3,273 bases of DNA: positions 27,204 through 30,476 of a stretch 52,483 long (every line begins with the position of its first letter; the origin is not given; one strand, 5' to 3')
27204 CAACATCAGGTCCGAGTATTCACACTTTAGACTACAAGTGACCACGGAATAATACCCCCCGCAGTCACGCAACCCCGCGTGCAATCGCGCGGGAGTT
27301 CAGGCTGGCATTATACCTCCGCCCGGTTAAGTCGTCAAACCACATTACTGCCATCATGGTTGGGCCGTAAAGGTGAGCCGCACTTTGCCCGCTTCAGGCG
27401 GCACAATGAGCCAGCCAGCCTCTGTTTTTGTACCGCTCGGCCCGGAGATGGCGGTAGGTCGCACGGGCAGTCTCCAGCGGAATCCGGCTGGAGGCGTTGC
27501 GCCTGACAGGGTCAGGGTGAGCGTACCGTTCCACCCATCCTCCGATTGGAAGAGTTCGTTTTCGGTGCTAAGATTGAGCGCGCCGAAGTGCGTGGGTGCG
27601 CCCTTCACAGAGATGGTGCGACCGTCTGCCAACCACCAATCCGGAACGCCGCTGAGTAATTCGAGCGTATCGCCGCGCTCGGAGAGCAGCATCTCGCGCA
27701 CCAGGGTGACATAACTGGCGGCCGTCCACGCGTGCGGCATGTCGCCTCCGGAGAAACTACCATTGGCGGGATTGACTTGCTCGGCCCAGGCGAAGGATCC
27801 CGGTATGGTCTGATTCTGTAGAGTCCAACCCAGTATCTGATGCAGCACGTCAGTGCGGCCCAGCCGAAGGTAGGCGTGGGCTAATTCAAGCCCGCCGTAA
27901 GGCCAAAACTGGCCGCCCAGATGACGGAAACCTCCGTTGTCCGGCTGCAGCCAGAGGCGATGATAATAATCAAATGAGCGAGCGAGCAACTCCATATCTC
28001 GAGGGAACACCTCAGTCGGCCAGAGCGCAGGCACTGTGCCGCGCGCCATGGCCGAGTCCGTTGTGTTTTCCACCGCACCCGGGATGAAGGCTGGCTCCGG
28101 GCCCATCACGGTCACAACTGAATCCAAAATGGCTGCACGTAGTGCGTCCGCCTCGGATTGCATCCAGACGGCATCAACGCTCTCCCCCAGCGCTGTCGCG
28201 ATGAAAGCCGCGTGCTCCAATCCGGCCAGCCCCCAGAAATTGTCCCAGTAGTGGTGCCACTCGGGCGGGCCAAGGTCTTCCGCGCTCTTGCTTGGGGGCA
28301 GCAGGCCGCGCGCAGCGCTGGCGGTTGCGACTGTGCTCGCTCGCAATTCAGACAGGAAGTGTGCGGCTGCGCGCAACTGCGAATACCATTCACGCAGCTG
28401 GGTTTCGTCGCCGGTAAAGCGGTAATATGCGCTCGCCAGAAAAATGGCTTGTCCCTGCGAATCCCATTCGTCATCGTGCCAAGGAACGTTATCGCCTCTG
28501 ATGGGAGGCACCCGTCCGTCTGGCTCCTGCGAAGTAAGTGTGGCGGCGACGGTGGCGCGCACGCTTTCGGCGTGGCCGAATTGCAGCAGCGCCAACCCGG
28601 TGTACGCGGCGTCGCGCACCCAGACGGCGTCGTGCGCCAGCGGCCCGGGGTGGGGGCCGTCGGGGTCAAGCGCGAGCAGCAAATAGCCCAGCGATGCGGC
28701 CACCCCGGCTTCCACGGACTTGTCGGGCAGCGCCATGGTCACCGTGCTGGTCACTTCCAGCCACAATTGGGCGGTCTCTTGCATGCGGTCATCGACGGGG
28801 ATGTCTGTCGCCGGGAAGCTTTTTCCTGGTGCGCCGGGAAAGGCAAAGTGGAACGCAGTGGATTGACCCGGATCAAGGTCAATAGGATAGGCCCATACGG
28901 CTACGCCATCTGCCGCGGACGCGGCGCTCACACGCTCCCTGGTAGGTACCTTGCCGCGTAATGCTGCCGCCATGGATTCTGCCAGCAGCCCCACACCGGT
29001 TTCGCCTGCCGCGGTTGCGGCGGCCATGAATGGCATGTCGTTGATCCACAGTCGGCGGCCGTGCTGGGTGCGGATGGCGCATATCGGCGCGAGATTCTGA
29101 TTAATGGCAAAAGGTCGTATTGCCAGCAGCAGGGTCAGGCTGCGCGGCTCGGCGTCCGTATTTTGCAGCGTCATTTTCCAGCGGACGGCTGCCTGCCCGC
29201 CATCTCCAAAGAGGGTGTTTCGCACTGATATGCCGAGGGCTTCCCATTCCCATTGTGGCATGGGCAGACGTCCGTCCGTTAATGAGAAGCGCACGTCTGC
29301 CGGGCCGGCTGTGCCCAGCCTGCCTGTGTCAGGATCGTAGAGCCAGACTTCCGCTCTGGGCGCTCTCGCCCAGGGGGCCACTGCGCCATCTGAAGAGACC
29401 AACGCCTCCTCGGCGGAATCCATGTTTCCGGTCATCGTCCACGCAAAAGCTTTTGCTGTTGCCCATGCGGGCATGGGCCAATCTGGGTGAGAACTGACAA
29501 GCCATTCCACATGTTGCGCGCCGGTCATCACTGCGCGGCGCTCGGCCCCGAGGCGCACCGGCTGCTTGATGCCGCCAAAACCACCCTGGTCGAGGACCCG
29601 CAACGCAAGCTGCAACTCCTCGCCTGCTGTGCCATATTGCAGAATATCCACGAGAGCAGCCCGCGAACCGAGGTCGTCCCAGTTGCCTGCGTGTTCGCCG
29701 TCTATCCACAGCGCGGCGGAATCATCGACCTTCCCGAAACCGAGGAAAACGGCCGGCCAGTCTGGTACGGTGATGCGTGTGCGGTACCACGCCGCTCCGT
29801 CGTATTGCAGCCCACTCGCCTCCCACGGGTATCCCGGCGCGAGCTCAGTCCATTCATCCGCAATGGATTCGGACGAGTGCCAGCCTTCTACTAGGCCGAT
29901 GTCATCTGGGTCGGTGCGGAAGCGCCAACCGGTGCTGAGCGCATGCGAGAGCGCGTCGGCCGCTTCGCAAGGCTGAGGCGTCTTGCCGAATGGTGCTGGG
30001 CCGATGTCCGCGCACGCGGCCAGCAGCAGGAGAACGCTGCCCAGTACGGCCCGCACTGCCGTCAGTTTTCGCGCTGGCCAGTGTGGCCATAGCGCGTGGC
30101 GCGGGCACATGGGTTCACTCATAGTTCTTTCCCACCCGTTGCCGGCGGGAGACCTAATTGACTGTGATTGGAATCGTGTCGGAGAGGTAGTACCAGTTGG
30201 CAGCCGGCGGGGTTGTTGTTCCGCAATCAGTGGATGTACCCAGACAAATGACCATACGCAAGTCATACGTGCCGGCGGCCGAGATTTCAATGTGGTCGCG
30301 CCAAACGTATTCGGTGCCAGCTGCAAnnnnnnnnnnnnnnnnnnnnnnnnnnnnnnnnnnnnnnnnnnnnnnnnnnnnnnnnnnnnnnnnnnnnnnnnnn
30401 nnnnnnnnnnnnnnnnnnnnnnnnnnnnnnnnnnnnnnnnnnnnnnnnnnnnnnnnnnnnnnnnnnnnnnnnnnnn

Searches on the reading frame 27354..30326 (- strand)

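Call 12: search_protein_families(library=pfam, proteins=[window:27354-30326:-], max_evalue=0.001)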
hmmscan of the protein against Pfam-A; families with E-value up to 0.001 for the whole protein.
window:27354-30326:- (990 aa): 1 family
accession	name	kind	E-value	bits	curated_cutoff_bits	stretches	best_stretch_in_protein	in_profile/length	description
PF17389.8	Bac_rhamnosid6H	-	0.00058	19.7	24.5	1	569-742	44-218/339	Bacterial alpha-L-rhamnosidase 6 hairpin glycosidase domain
